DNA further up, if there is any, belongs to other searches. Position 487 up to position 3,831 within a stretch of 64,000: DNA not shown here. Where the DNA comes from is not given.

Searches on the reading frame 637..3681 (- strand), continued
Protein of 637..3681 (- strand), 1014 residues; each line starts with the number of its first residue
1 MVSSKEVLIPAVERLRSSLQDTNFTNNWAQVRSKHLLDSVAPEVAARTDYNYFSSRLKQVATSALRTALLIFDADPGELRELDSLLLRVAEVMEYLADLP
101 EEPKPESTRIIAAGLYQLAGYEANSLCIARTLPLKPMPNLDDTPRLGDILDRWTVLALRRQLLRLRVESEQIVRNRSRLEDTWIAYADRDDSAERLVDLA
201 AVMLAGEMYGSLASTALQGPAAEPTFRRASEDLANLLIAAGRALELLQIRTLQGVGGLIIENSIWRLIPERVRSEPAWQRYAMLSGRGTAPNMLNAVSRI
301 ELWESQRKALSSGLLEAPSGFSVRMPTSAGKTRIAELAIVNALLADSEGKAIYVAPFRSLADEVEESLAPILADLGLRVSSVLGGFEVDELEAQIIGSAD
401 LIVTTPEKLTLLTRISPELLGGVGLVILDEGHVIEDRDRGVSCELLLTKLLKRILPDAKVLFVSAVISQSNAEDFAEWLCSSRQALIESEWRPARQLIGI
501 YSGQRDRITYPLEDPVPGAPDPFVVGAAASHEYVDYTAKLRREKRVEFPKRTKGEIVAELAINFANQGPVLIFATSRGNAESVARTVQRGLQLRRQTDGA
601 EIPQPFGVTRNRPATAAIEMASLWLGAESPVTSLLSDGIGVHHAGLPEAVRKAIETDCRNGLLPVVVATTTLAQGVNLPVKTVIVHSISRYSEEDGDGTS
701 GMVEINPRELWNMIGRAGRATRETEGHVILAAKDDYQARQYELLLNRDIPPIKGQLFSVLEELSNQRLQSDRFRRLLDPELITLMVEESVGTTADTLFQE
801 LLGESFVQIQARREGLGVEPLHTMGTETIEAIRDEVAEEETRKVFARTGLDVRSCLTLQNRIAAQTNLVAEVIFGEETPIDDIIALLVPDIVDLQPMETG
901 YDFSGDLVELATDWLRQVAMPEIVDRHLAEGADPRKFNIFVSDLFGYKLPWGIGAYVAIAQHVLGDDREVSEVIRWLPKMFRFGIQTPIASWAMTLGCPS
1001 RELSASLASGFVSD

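Call 27: search_solved_structures(query=P0001, max_evalue=0.001, show_alignments=1)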
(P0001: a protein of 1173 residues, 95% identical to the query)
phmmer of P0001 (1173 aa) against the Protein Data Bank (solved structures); distinct sequences matched with E-value up to 0.001: 75 (the best 60 are shown).
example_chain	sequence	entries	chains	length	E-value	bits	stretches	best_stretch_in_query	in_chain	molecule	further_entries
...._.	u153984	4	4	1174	9.1e-54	186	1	298-740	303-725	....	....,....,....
6qdv_B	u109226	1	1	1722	2.4e-50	174.7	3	551-767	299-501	U5 small nuclear ribonucleoprotein 200 kDa helicase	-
4f91_B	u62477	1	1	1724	2.4e-50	174.7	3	551-767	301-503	U5 small nuclear ribonucleoprotein 200 kDa helicase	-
4f92_B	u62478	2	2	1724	2.4e-50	174.7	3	551-767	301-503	U5 small nuclear ribonucleoprotein 200 kDa helicase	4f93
5urj_A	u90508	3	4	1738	2.5e-50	174.6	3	551-767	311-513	U5 small nuclear ribonucleoprotein 200 kDa helicase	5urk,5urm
4kit_B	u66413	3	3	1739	2.5e-50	174.6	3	551-767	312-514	U5 small nuclear ribonucleoprotein 200 kDa helicase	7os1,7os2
6s8q_B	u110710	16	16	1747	2.6e-50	174.6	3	551-767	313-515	U5 small nuclear ribonucleoprotein 200 kDa helicase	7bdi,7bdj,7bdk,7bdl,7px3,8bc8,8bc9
6s9i_B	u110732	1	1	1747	3.4e-50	174.2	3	551-767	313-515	U5 small nuclear ribonucleoprotein 200 kDa helicase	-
6s8o_B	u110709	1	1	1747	3.5e-50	174.2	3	551-767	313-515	U5 small nuclear ribonucleoprotein 200 kDa helicase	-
3jcr_C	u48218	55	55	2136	7e-50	173.2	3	551-767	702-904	hBrr2 | U5 small nuclear ribonucleoprotein 200 kDa helicase | Brr2, U5 small nuclear ribonucleoprotein 200 kDa helicase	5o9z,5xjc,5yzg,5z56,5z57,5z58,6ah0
8alz_B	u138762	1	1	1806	3.3e-47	164.3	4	630-762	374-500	Activating signal cointegrator 1 complex subunit 3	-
7zpq_CA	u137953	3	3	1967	1.2e-42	149.2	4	323-485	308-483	SLH1 isoform 1 | RQC trigger complex helicase SLH1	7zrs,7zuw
6qv3_A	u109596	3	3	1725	2.3e-40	141.6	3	629-766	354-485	Pre-mRNA splicing helicase-like protein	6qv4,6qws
5m59_A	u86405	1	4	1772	2.6e-40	141.5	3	629-766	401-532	Pre-mRNA splicing helicase-like protein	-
2zj2_A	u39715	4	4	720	1.5e-37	132.3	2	303-501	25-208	Putative ski2-type helicase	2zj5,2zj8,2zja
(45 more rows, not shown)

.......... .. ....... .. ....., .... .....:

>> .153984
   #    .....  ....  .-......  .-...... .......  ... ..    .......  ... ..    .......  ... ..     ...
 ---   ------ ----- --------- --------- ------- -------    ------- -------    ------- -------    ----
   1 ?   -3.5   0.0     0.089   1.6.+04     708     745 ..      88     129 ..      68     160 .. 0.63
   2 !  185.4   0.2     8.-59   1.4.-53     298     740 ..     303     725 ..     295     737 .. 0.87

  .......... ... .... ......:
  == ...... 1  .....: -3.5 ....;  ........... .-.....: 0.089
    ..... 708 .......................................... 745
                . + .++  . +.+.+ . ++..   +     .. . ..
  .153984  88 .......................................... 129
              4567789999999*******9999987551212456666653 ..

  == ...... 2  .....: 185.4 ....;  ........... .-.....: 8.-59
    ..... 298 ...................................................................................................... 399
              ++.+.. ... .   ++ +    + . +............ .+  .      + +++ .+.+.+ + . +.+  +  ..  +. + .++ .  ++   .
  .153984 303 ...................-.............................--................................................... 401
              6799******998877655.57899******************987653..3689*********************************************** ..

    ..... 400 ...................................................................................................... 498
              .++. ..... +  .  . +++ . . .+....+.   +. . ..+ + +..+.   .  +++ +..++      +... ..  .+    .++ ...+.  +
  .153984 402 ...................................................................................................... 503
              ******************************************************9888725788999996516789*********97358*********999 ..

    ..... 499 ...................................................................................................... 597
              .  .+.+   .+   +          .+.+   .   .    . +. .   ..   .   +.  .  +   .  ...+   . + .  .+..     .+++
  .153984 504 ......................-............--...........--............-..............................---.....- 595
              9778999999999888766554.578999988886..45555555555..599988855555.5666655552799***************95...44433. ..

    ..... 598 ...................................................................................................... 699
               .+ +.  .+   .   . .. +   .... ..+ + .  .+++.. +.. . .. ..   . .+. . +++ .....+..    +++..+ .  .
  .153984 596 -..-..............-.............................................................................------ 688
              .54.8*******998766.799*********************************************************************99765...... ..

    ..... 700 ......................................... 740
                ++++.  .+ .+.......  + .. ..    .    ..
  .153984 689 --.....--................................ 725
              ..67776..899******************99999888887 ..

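Call 40: find_encoding_contigs(protein=P0067, flank=4000, max_places=2)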
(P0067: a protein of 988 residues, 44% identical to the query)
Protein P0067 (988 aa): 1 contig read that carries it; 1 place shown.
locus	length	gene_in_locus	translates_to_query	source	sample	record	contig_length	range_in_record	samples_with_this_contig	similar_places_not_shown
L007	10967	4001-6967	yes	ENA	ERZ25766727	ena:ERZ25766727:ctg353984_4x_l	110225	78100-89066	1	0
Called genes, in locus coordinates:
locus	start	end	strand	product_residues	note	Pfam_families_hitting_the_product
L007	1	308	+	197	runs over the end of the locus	PF00702:Hydrolase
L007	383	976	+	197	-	PF06042:NTP_transf_6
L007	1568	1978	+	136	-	-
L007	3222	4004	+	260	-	-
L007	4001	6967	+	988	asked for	PF00270:DEAD, PF04851:ResIII, PF00271:Helicase_C (weak)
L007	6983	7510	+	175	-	PF08797:HIRAN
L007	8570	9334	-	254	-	-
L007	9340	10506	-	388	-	PF10923:BrxC_BrxD (faint), PF13401:AAA_22 (faint)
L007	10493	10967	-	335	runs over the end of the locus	-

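Call 41: find_encoding_contigs(protein=P0021, flank=4000, max_places=2)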
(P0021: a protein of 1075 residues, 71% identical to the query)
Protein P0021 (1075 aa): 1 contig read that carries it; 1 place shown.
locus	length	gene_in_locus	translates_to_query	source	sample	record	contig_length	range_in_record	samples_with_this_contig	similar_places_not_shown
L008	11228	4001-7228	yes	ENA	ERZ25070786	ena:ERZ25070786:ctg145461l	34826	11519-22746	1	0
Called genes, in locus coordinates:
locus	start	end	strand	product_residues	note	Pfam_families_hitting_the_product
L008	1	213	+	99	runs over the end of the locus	-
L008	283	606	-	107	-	-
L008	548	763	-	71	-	-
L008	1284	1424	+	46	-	-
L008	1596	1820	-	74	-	-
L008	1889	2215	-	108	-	-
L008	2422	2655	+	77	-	-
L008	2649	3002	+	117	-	-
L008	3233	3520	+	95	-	-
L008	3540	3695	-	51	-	-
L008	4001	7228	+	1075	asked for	PF04851:ResIII (weak), PF00270:DEAD, PF00271:Helicase_C (weak)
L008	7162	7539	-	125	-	PF01609:DDE_Tnp_1, PF13586:DDE_Tnp_1_2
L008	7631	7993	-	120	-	PF13340:DUF4096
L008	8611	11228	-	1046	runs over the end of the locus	PF04313:HSDR_N, PF04851:ResIII, PF18766:SWI2_SNF2, PF00270:DEAD (faint), PF22679:T1R_D3-like, PF11867:T1RH-like_C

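Call 53: predict_structure(alignment_id=A2)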
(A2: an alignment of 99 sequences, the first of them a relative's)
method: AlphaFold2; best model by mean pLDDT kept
length: 1173 residues; sequences in the alignment: 99
mean_pLDDT: 88.3   pTM: 0.89
mean pLDDT of the five models: 88.3, 87.9, 86.5, 86.1, 84.7
residues with pLDDT >= 90: 643; 70-90: 490; 50-70: 29; < 50: 11
segments of 3 or more residues with pLDDT < 50: 694-699
pLDDT, mean of each block of 10 residues (from residue 1): 61 82 88 89 86 91 92 82 89 92 91 95 93 90 88 96 96 91 85 88 96 95 95 96 93 95 95 93 94 92 93 90 86 93 86 84 86 91 63 78 87 78 89 83 90 85 90 93 92 88 92 78 86 83 89 94 92 90 95 92 90 89 90 94 86 86 89 62 91 55 86 83 89 94 92 91 87 85 81 88 94 93 92 91 88 93 92 91 93 86 88 92 89 83 88 91 87 89 91 87 92 83 86 90 89 86 87 90 88 91 93 93 91 93 93 87 90 43
secondary structure, 60 per line:
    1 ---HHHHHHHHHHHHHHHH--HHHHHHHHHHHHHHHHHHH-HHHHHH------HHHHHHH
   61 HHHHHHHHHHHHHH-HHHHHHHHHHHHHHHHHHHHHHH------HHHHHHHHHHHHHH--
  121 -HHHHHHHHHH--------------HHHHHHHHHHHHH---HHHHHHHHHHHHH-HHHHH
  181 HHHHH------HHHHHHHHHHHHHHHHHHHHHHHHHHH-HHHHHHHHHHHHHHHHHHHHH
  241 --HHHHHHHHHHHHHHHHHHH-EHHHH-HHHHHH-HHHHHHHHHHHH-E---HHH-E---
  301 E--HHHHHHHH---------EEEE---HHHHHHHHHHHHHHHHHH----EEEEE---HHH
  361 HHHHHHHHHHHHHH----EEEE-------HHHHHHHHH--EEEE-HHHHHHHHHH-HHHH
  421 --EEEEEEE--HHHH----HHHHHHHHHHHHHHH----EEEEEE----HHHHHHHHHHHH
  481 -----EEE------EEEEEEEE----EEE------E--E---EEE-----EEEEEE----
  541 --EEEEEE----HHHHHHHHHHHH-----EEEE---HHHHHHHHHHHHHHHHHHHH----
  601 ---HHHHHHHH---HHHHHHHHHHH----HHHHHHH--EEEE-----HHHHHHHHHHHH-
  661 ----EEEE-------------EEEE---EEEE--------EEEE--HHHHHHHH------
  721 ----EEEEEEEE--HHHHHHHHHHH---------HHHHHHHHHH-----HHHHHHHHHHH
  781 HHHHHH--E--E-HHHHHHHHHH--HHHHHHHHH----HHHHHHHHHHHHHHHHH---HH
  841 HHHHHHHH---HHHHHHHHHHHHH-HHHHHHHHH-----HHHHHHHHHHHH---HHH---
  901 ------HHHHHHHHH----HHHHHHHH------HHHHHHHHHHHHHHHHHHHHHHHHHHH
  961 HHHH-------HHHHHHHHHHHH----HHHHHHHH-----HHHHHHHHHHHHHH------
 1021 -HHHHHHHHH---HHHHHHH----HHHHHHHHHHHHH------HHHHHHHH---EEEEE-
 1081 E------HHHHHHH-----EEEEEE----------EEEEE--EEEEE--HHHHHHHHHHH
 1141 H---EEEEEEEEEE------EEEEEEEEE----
elements in order (helices of 4 or more, strands of 3 or more residues): H4-19 H22-40 H42-47 H54-74 H76-98 H105-118 H122-131 H146-158 H162-174 H176-185 H192-218 H220-240 H243-261 H264-267 H269-274 H276-287 H304-311 E321-324 H328-345 E350-354 H358-374 E379-382 H390-398 E401-404 H406-415 H417-420 E423-429 H432-435 H440-454 E459-464 H469-480 E486-488 E495-502 E507-509 E523-525 E531-536 E543-548 H553-564 E570-573 H577-596 H604-611 H615-625 H630-636 E639-642 H648-659 E665-668 E682-685 E689-692 E701-704 H707-714 E725-732 H735-745 H755-764 H770-786 H794-803 H806-814 H819-835 H839-848 H852-864 H866-874 H880-891 H907-915 H920-927 H934-964 H972-983 H988-995 H1001-1014 H1022-1030 H1034-1040 H1045-1057 H1064-1071 E1075-1079 H1088-1094 E1100-1105 E1116-1120 E1123-1127 H1130-1141 E1145-1154 E1161-1169

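Call 56: fold_search(model_id=the predicted structure, library=pdb)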
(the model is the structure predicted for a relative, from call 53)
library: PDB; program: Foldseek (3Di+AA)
matches with E <= 10: 1299; with E <= 0.001: 582
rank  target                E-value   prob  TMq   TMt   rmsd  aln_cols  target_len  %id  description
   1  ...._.                1.2e-35  1.00  0.70  0.69   8.8      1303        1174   20  Structure of HamAB apo complex from the Escherichia coli Hachiman defense system (released 2024-03-13)
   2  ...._A                4.7e-35  1.00  0.70  0.72   8.6      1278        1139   19  Structure of HamB-DNA complex, conformation 1, from the Escherichia coli Hachiman defense system (released 2024-03-13)
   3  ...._B                3.4e-31  1.00  0.68  0.68   9.4      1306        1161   20  Structure of HamA(E138A,K140A)B-plasmid DNA complex from the Escherichia coli Hachiman defense system (released 2024-03-13)
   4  2zj8                  2.1e-22  1.00  0.44  0.69   7.4       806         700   20  Archaeal DNA helicase Hjm apo state in form 2 (released 2009-02-10)
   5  2va8_B                1.1e-21  1.00  0.42  0.67   9.3       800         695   21  DNA Repair Helicase Hel308 (released 2008-01-15)
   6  2zj5                  1.5e-21  1.00  0.43  0.71   6.8       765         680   21  Archaeal DNA helicase Hjm complexed with ADP in form 1 (released 2009-02-10)
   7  2va8_A                2.0e-21  1.00  0.41  0.66   9.6       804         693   22  DNA Repair Helicase Hel308 (released 2008-01-15)
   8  9bh6_A                2.2e-21  1.00  0.46  0.66   8.9       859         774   18  Human DNA polymerase theta helicase domain tetramer in the apo form (released 2024-05-01)
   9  2zj2                  2.4e-21  1.00  0.42  0.72   6.7       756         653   21  Archaeal DNA helicase Hjm apo state in form 1 (released 2009-02-10)
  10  9bh7_A                3.0e-21  1.00  0.45  0.66   8.3       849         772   18  Human DNA polymerase theta helicase domain dimer in the apo form (released 2024-05-01)
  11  9b15_B                3.2e-20  1.00  0.41  0.67   9.7       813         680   19  Superfamily 2 helicase Hel308 containing the beta-hairpin from DNA pol theta helicase-like domain (released 2025-03-19)
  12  9bha_B                6.2e-20  1.00  0.42  0.60  11.1       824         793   20  Human DNA polymerase theta helicase domain dimer bound to DNA in the microhomology annealed conformation (released 2024-05-01)
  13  2p6r_A                6.5e-20  1.00  0.40  0.64   9.2       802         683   19  Crystal structure of superfamily 2 helicase Hel308 in complex with unwound DNA (released 2007-06-12)
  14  5a9j_B                1.6e-19  1.00  0.45  0.64   8.3       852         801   18  Crystal structure of the Helicase domain of human DNA polymerase theta, apo-form (released 2015-12-16)
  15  5aga                  1.6e-19  1.00  0.41  0.59  10.3       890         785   18  Crystal structure of the Helicase domain of human DNA polymerase theta in complex with AMPPNP (released 2015-02-25)
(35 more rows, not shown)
